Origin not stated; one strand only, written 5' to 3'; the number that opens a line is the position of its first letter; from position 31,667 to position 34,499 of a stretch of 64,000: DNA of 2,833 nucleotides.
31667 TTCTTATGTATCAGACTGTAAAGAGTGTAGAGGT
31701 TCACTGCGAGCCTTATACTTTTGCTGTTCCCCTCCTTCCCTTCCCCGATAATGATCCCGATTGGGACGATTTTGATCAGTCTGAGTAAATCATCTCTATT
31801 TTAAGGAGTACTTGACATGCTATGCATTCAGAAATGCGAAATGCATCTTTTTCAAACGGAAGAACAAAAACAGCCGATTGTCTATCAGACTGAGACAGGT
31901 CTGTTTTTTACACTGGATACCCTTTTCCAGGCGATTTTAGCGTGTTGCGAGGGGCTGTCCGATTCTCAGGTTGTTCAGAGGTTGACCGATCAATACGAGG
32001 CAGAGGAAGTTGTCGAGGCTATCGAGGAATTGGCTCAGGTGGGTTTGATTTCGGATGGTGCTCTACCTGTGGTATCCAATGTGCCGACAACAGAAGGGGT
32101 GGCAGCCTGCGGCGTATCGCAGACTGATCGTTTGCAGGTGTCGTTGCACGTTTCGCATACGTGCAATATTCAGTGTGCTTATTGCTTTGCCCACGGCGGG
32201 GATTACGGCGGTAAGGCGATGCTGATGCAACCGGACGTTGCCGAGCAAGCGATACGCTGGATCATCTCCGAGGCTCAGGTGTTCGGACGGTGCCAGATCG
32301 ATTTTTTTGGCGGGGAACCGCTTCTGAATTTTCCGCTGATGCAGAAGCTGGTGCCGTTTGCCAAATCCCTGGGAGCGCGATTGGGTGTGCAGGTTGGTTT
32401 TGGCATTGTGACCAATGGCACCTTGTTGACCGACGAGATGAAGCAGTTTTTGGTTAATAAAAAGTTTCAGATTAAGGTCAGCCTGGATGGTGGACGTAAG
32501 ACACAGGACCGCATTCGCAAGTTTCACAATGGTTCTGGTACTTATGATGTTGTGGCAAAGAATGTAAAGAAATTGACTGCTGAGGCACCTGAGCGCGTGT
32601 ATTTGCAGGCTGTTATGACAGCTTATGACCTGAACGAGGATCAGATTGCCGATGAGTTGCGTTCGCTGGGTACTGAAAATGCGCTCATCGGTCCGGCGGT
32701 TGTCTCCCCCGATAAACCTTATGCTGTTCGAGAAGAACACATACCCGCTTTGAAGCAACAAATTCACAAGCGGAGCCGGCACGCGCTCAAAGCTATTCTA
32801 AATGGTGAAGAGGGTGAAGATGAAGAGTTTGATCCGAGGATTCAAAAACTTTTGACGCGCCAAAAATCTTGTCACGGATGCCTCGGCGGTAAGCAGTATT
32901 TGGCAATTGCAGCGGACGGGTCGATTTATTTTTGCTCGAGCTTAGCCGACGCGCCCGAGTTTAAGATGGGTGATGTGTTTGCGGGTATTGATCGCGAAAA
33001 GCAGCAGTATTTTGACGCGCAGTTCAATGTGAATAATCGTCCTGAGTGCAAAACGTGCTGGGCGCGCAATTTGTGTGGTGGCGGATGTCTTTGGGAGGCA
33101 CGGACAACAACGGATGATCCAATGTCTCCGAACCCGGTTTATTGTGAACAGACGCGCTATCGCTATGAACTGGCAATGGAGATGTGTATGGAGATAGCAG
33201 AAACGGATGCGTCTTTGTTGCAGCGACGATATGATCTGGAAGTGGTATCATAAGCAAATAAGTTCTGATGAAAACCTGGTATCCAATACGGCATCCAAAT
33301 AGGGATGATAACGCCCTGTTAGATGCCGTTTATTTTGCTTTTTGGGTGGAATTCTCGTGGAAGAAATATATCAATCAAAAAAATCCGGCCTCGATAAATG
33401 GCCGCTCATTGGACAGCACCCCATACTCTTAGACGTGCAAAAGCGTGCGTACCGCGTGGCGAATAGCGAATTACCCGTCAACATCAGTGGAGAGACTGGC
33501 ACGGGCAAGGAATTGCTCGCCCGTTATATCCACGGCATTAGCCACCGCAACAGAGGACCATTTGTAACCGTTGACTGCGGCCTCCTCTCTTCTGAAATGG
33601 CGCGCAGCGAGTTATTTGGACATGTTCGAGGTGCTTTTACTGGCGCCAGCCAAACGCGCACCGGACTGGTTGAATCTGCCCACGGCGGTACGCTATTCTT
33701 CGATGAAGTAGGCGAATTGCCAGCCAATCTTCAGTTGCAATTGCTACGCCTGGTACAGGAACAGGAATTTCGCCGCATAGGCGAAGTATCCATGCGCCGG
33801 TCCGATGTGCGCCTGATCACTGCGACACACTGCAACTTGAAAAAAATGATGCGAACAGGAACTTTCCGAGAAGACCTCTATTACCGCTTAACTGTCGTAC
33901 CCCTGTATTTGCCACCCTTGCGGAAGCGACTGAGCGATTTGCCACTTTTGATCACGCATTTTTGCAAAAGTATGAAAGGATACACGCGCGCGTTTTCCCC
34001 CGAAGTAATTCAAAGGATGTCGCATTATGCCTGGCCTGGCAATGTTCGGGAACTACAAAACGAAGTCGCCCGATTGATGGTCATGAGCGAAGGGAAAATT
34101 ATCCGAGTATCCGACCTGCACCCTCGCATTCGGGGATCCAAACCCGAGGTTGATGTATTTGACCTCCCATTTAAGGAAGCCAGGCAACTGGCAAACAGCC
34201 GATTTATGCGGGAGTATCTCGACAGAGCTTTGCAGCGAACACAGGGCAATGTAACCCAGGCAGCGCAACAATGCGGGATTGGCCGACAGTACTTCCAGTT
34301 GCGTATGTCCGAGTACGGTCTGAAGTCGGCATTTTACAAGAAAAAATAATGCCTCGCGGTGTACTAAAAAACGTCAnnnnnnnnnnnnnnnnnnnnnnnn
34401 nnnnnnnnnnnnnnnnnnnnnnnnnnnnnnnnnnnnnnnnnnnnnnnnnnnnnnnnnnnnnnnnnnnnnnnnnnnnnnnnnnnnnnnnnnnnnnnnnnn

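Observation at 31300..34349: Sigma-54-controlled small-peptide and radical-SAM/SPASM operon: a candidate new RiPP-like system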

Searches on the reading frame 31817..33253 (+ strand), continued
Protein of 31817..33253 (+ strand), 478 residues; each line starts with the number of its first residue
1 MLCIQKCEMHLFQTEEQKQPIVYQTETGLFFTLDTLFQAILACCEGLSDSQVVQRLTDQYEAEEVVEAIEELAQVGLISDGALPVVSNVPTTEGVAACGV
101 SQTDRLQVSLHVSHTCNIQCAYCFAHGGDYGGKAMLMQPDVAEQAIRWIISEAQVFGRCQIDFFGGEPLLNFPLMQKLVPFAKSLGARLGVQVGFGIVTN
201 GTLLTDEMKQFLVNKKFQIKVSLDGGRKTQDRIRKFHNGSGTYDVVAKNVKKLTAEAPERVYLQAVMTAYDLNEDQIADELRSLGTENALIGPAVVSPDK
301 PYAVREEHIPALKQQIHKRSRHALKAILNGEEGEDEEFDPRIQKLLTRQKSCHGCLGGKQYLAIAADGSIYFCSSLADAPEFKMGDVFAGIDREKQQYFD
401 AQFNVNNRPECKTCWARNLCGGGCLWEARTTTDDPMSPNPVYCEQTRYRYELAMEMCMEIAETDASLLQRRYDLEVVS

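Call 51: search_protein_families(library=ncbifam, proteins=[L085:9430-10803:+, L003:9545-11026:+, L095:10283-11674:+], max_evalue=0.001)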
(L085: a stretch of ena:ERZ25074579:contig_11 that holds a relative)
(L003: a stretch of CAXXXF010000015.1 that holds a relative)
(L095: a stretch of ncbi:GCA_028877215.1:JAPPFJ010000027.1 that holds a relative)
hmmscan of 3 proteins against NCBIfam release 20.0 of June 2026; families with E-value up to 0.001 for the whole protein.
L085:9430-10803:+ (457 aa): 19 families
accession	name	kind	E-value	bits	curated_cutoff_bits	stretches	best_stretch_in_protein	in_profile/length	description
TIGR03906.1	quino_hemo_SAM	equivalog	2.3e-33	115.6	453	2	29-225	2-212/467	quinohemoprotein amine dehydrogenase maturation protein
NF047865.1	rSAM_PapB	equivalog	1.9e-30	106.2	340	1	132-420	27-324/330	PapB family radical SAM/SPASM ranthipeptide maturase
TIGR03974.1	rSAM_six_Cys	equivalog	3e-26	92.3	425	1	136-434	126-443/451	thioether cross-link-forming SCIFF peptide maturase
TIGR04064.1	rSAM_nif11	equivalog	6.6e-26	91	518.7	2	135-226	105-196/459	nif11-like peptide radical SAM maturase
NF040492.1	not_ScfB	exception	2.3e-23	82.8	855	1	137-420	125-424/450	ScfB-related radical SAM/SPASM orphan maturase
TIGR04068.1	rSAM_ocin_clost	equivalog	3.1e-17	62.6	500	1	137-227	116-204/462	Cys-rich peptide radical SAM maturase CcpM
NF038170.1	lachnocin_rSAM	equivalog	4.5e-16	58.8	550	2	137-226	108-195/440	lachnocin radical SAM maturase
NF035951.1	rSAM_RumMC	equivalog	5.1e-11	41.9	720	1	138-217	146-221/510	RumMC family radical SAM sactipeptide maturase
TIGR03978.1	rSAM_paired_1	equivalog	9e-10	37.9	370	1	137-225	113-199/466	His-Xaa-Ser system radical SAM maturase HxsB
TIGR04280.1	geopep_mat_rSAM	hypoth_equivalog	7.8e-09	35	400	1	130-220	104-195/428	geopeptide radical SAM maturase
TIGR04148.1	GG_samocin_CFB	equivalog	3e-07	30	300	1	156-229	75-146/411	radical SAM peptide maturase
TIGR04136.1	rSAM_FibroRumin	equivalog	4.9e-07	28.9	400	1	155-425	149-432/458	FibroRumin system radical SAM peptide maturase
NF038107.1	rSAM_NF038107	equivalog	9e-07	28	600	1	35-221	13-199/444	Cys-every-fifth radical SAM/SPASM peptide maturase CefB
TIGR04085.1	rSAM_more_4Fe4S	domain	1.1e-06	29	27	1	349-418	4-81/93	SPASM domain-containing protein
TIGR04084.1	rSAM_AF0577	subfamily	1.9e-06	27.1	225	1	155-413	39-287/347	TIGR04084 family radical SAM/SPASM domain-containing protein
TIGR03942.1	sulfatase_rSAM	equivalog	8.1e-05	21.8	349.45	0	137-225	33-119/363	anaerobic sulfatase maturase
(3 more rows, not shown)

L003:9545-11026:+ (493 aa): 58 families (the best 25 are shown)
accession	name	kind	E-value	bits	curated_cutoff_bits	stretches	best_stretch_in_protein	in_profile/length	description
TIGR03906.1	quino_hemo_SAM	equivalog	2e-57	194.9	453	1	15-466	2-460/467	quinohemoprotein amine dehydrogenase maturation protein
TIGR03974.1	rSAM_six_Cys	equivalog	2.8e-54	184.7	425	1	17-434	2-430/451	thioether cross-link-forming SCIFF peptide maturase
NF040492.1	not_ScfB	exception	7.1e-50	170.2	855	1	15-432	3-427/450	ScfB-related radical SAM/SPASM orphan maturase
NF047865.1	rSAM_PapB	equivalog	8.1e-50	169.9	340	1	101-430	2-326/330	PapB family radical SAM/SPASM ranthipeptide maturase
TIGR04064.1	rSAM_nif11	equivalog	1.3e-49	169.2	518.7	1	17-429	5-409/459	nif11-like peptide radical SAM maturase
TIGR04068.1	rSAM_ocin_clost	equivalog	9e-33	113.8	500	1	17-250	3-233/462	Cys-rich peptide radical SAM maturase CcpM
NF035951.1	rSAM_RumMC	equivalog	4.8e-29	101.4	720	1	100-249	110-259/510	RumMC family radical SAM sactipeptide maturase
TIGR04280.1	geopep_mat_rSAM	hypoth_equivalog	1.8e-26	93.1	400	1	101-451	83-422/428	geopeptide radical SAM maturase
TIGR03978.1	rSAM_paired_1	equivalog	3.7e-24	85.3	370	1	109-251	90-229/466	His-Xaa-Ser system radical SAM maturase HxsB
TIGR04115.1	rSAM_Cxxx_rpt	equivalog_domain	5.4e-23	82.1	350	1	108-406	8-310/359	radical SAM peptide maturase, CXXX-repeat target family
NF038170.1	lachnocin_rSAM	equivalog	6.8e-23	81.2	550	1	99-251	73-225/440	lachnocin radical SAM maturase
NF041298.1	rSAM_mat_DynA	equivalog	2.8e-22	79.2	450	1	109-388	8-285/356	dynobactin maturation radical SAM/SPASM protein DynA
TIGR03942.1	sulfatase_rSAM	equivalog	5.7e-21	75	349.45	1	110-255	9-154/363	anaerobic sulfatase maturase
NF041707.1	rSAM_YhhB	equivalog_domain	5.9e-19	68.2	445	1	106-250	6-153/369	cyclophane-forming radical SAM/SPASM peptide maturase YhhB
TIGR04148.1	GG_samocin_CFB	equivalog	7.6e-19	68.2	300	1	100-250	15-171/411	radical SAM peptide maturase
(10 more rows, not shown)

L095:10283-11674:+ (463 aa): 23 families
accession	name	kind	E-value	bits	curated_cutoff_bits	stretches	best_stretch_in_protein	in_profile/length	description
NF040492.1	not_ScfB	exception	1.6e-35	122.9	855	1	123-434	129-445/450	ScfB-related radical SAM/SPASM orphan maturase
TIGR04064.1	rSAM_nif11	equivalog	2.4e-31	109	518.7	1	316-442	315-438/459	nif11-like peptide radical SAM maturase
TIGR03974.1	rSAM_six_Cys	equivalog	1.1e-30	106.9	425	1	122-435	130-447/451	thioether cross-link-forming SCIFF peptide maturase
NF047865.1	rSAM_PapB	equivalog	2.7e-28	99.1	340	1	122-418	35-330/330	PapB family radical SAM/SPASM ranthipeptide maturase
TIGR03906.1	quino_hemo_SAM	equivalog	2.5e-24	85.8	453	1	127-435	132-445/467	quinohemoprotein amine dehydrogenase maturation protein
TIGR04085.1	rSAM_more_4Fe4S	domain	8.4e-17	61.4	27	1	335-423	1-93/93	SPASM domain-containing protein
NF038170.1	lachnocin_rSAM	equivalog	1.6e-10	40.4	550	1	335-400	326-391/440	lachnocin radical SAM maturase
NF041298.1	rSAM_mat_DynA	equivalog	3.9e-10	39.2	450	1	302-431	227-347/356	dynobactin maturation radical SAM/SPASM protein DynA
TIGR04280.1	geopep_mat_rSAM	hypoth_equivalog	1.6e-09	37.3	400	1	342-417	333-405/428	geopeptide radical SAM maturase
TIGR04163.1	rSAM_cobopep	equivalog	2e-09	36.7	375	1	334-433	313-415/428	peptide-modifying radical SAM enzyme CbpB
TIGR04068.1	rSAM_ocin_clost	equivalog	2.9e-09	36.3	500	1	334-438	351-455/462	Cys-rich peptide radical SAM maturase CcpM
TIGR04083.1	rSAM_pep_methan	hypoth_equivalog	4.5e-09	35.7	300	1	298-428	198-334/376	TIGR04083 family peptide-modifying radical SAM enzyme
TIGR04119.1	CXXX_matur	equivalog_domain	1e-07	31.5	150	1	287-424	41-168/210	CXXX repeat peptide maturase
TIGR03962.1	mycofact_rSAM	equivalog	1.1e-07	31.4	265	1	329-421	235-330/339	mycofactocin radical SAM maturase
NF035951.1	rSAM_RumMC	equivalog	3e-07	29.5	720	1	335-433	390-486/510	RumMC family radical SAM sactipeptide maturase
TIGR03942.1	sulfatase_rSAM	equivalog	2.3e-06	26.9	349.45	1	311-431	226-351/363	anaerobic sulfatase maturase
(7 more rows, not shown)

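Call 52: predict_structure(alignment_id=A2)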
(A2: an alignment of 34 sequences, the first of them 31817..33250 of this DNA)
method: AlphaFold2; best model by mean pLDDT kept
length: 478 residues; sequences in the alignment: 34
mean_pLDDT: 85.8   pTM: 0.85
mean pLDDT of the five models: 85.8, 85.7, 84.2, 84.0, 76.6
residues with pLDDT >= 90: 253; 70-90: 174; 50-70: 23; < 50: 28
segments of 3 or more residues with pLDDT < 50: 83-102, 125-129, 357-359
pLDDT, mean of each block of 10 residues (from residue 1): 83 81 90 92 91 94 94 86 42 38 75 88 56 83 97 91 92 98 98 95 95 96 91 91 96 94 91 90 90 85 92 92 90 72 88 62 89 81 90 87 86 88 81 86 92 94 90 78
secondary structure, 60 per line:
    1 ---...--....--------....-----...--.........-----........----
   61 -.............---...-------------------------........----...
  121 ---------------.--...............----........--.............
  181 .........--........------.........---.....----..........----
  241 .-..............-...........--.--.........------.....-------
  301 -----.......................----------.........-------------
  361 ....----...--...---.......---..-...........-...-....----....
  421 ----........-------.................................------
elements in order: E4-6 E9-12 E21-24 E30-32 H35-43 H49-56 H62-74 E78-80 E106-113 E118-120 H139-153 E158-165 H168-189 E192-199 H206-214 E218-222 H227-233 E234-236 H243-256 E261-268 H274-282 E289-293 H306-328 H339-347 E361-364 E369-371 E383-386 H393-403 H409-412 H417-420 H425-432 H440-472
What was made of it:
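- On rSAM/SPASM RiPP maturase with RRE (generic class): The AF2 model has a beta3-alpha3 domain at residues 1-80 (call 52).
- Checked: Residues 1-80 are modelled as a beta3-alpha3 winged-helix-like domain followed by a low-confidence linker (83-102) (call 52).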

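Call 55: fold_search(model_id=the predicted structure, library=pdb)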
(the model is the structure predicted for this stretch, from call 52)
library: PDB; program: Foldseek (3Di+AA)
matches with E <= 10: 1469; with E <= 0.001: 79
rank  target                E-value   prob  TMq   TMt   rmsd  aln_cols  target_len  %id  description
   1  5wgg_A                1.9e-31  1.00  0.71  0.76   5.7       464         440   28  Structural Insights into Thioether Bond Formation in the Biosynthesis of Sactipeptides (released 2017-07-26)
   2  5why_A                6.9e-31  1.00  0.70  0.79   4.7       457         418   28  Structural Insights into Thioether Bond Formation in the Biosynthesis of Sactipeptides (released 2017-07-26)
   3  5why_B                5.1e-30  1.00  0.69  0.77   5.0       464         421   27  Structural Insights into Thioether Bond Formation in the Biosynthesis of Sactipeptides (released 2017-07-26)
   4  4k39_A                4.5e-20  1.00  0.60  0.77   4.1       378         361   20  Native anSMEcpe with bound AdoMet and Cp18Cys peptide (released 2013-05-08)
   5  4k37_B                5.3e-20  1.00  0.61  0.78   4.0       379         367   20  Native anSMEcpe with bound AdoMet (released 2013-05-08)
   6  4k36_B                8.8e-20  1.00  0.61  0.78   4.0       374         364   21  His6 tagged anSMEcpe with bound AdoMet (released 2013-05-08)
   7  4k38_B                9.3e-20  1.00  0.60  0.78   4.0       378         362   20  Native anSMEcpe with bound AdoMet and Kp18Cys peptide (released 2013-05-08)
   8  4k37_A                1.6e-19  1.00  0.60  0.77   4.1       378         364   20  Native anSMEcpe with bound AdoMet (released 2013-05-08)
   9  4k36_A                1.9e-19  1.00  0.61  0.75   4.9       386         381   22  His6 tagged anSMEcpe with bound AdoMet (released 2013-05-08)
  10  4k38_A                2.4e-19  1.00  0.61  0.77   4.3       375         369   21  Native anSMEcpe with bound AdoMet and Kp18Cys peptide (released 2013-05-08)
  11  4k39_B                1.1e-18  1.00  0.60  0.77   4.1       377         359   20  Native anSMEcpe with bound AdoMet and Cp18Cys peptide (released 2013-05-08)
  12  9gm3_C                1.1e-16  1.00  0.56  0.70   5.1       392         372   18  Crystal structure of the complex formed between the radical SAM protein ChlB and the leader region of its precursor su (released 2025-06-25)
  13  9gmc_C                2.8e-16  1.00  0.56  0.70   5.0       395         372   18  Crystal structure of the complex formed between the radical SAM protein ChlB and the R3A mutant of ChlA (released 2025-06-25)
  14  9gmc_A                5.1e-16  1.00  0.57  0.71   4.9       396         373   19  Crystal structure of the complex formed between the radical SAM protein ChlB and the R3A mutant of ChlA (released 2025-06-25)
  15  9gm3_A                8.4e-16  1.00  0.57  0.70   5.0       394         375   18  Crystal structure of the complex formed between the radical SAM protein ChlB and the leader region of its precursor su (released 2025-06-25)
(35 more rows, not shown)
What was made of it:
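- The AF2 model (pLDDT 85.8) matches CteB over 464 columns at E=1.9e-31 (calls 52, 55).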

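Call 59: search_protein_families(library=pfam, alignment_id=A2, max_evalue=0.01)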
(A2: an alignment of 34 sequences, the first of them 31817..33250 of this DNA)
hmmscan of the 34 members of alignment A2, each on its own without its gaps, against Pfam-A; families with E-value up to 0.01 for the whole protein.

A. member 1, window:31817-33250:+ (478 aa): 4 families
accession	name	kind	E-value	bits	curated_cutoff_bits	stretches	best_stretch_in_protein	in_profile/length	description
PF04055.27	Radical_SAM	-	7.1e-16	59.3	29.5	1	112-259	3-143/166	Radical SAM superfamily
PF13353.11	Fer4_12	-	2.3e-07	31.6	22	1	110-218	10-112/137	4Fe-4S single cluster domain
PF13186.11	SPASM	-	0.00042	21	21.5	1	355-415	1-67/67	Iron-sulfur cluster-binding domain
PF05402.18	PqqD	-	0.005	17.6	23.4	0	22-78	4-67/67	Coenzyme PQQ synthesis protein D (PqqD)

B. families by the number of members that match (of 34 scanned): 4 families
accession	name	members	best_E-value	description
PF04055.27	Radical_SAM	34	3.9e-18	Radical SAM superfamily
PF13353.11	Fer4_12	34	5.3e-11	4Fe-4S single cluster domain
PF13186.11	SPASM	23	3.1e-05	Iron-sulfur cluster-binding domain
PF05402.18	PqqD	15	7.5e-09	Coenzyme PQQ synthesis protein D (PqqD)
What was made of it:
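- On rSAM/SPASM RiPP maturase with RRE (generic class): Pfam SPASM hits 23 of 34 members (call 59). PqqD hits occur in 15 of 34 members, best 7.5e-9, with the window protein at 0.005 (call 59).
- PqqD/RRE hits occur in 15 of 34 members (call 59). The enzyme has an RRE-like domain (calls 52, 55, 59).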

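Call 71: search_protein_families(library=padloc, proteins=[window:31817-33253:+], max_evalue=0.001)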
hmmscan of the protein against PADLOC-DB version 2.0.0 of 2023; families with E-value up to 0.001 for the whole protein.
window:31817-33253:+ (478 aa): 3 families
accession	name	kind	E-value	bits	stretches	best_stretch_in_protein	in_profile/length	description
PDLC02903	pVip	-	3e-17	60.9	1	108-275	2-153/257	Viperins not associated with kinases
PDLC02904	pVip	-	2e-15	55.1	1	106-275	3-157/262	Viperins associated with kinases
PDLC02905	pVip-kinase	-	2.2e-08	31.8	1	108-224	184-292/474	Viperin-kinase fusion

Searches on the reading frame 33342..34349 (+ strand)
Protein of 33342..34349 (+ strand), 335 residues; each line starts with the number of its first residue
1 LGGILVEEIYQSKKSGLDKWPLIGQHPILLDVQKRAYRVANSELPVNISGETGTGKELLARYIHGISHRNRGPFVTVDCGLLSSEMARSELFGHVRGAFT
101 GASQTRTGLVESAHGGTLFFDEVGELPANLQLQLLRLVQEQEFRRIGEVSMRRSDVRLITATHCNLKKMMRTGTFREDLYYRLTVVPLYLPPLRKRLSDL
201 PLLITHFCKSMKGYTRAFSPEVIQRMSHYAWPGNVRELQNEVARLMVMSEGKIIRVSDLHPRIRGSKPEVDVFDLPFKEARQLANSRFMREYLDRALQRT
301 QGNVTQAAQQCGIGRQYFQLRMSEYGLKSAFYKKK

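Call 3: search_protein_families(library=ncbifam, proteins=[window:33342-34349:+], max_evalue=0.01)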
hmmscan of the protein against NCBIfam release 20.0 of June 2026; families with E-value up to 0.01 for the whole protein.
window:33342-34349:+ (335 aa): 28 families (the best 25 are shown)
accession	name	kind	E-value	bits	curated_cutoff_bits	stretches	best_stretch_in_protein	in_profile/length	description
NF008469.0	PRK11361.1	equivalog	1.1e-85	288.1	714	1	22-329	145-458/461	acetoacetate metabolism transcriptional regulator AtoC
TIGR01818.1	ntrC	equivalog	8.3e-85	285.3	558.6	1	17-316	131-454/463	nitrogen regulation protein NR(I)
NF038308.1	RNA_repair_RtcR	equivalog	8.6e-85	285.6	650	1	24-311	184-486/530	RNA repair transcriptional activator RtcR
TIGR02915.1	PEP_resp_reg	equivalog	6.8e-83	279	502.6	1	20-327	139-444/445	PEP-CTERM-box response regulator transcription factor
TIGR01817.1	nifA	equivalog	5.7e-82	276.2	528.85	1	18-259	194-438/534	nif-specific transcriptional activator NifA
NF003451.0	PRK05022.1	equivalog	1.7e-81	274.5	476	1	16-316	186-499/512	nitric oxide reductase transcriptional regulator NorR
NF041552.1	TF_PrdR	equivalog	1.8e-81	274.2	795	1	8-325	257-576/577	sigma-54 dependent transcriptional regulator PrdR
NF011695.0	PRK15115.1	equivalog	3.1e-77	260.2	763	1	10-333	123-444/445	two-component system response regulator GlrR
TIGR02329.1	propionate_PrpR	equivalog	2.1e-72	244.4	499.2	1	22-322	214-524/526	propionate catabolism operon regulatory protein PrpR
NF011953.0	PRK15424.1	equivalog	8.8e-71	239.1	703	1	22-323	221-532/538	propionate catabolism operon regulatory protein PrpR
NF041906.1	V4R_TF_MobR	exception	1.4e-70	238.4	999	1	7-323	219-542/544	phenol degradation transcriptional regulator MobR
NF051870.1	NAssimRespRegNtrX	equivalog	2.7e-70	237.5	600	1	12-320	131-445/452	nitrogen assimilation response regulator NtrX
TIGR02974.1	phageshock_pspF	equivalog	3.3e-70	236.9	443.55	1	22-252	1-238/336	phage shock protein operon transcriptional activator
NF011958.0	PRK15429.1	equivalog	6.8e-70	236.5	830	1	22-328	381-687/692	formate hydrogenlyase transcriptional activator FlhA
NF007689.0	PRK10365.1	equivalog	2.1e-69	234.4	760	1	18-321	137-438/441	sigma-54-dependent response regulator transcription factor ZraR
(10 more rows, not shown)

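Call 4: search_protein_families(library=pfam, proteins=[window:33342-34349:+], max_evalue=0.01)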
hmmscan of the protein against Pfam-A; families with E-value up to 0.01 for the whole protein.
window:33342-34349:+ (335 aa): 7 families
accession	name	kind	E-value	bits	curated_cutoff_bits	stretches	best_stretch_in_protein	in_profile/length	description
PF00158.32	Sigma54_activat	-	1.3e-62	210.8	20.2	1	22-188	1-167/168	Sigma-54 interaction domain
PF14532.12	Sigma54_activ_2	-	5.4e-22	79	25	1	24-193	2-138/138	Sigma-54 interaction domain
PF25601.1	AAA_lid_14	-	2.1e-20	72.8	27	1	194-269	1-80/87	AAA+ ATPase lid domain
PF02954.25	HTH_8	-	1.2e-06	28.6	22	1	290-325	7-42/42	Bacterial regulatory protein, Fis family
PF07728.20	AAA_5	-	3.3e-06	27.6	22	1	48-163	4-122/139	AAA domain (dynein-related subfamily)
PF01078.27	Mg_chelatase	-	0.00021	21.2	20.3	0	101-141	93-132/207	Magnesium chelatase, subunit ChlI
PF00004.35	AAA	-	0.002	19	21.2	1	48-163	3-109/131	ATPase family associated with various cellular activities (AAA)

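Call 71: search_protein_families(library=padloc, proteins=[window:33342-34349:+], max_evalue=0.001)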
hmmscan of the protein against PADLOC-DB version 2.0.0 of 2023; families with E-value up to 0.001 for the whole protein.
window:33342-34349:+ (335 aa): 3 families
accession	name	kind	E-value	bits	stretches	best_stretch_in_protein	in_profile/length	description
PDLC01995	RtcR_PspF2--CARF_AAA_HTH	-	3.5e-105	350.9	1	22-327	169-480/481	-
PDLC01994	RtcR_PspF1--CARF_AAA_HTH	-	3.3e-53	179.4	1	31-323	169-466/468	-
PDLC01993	RtcR--CARF_AAA_HTH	-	6.5e-52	174.6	1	40-264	201-437/523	-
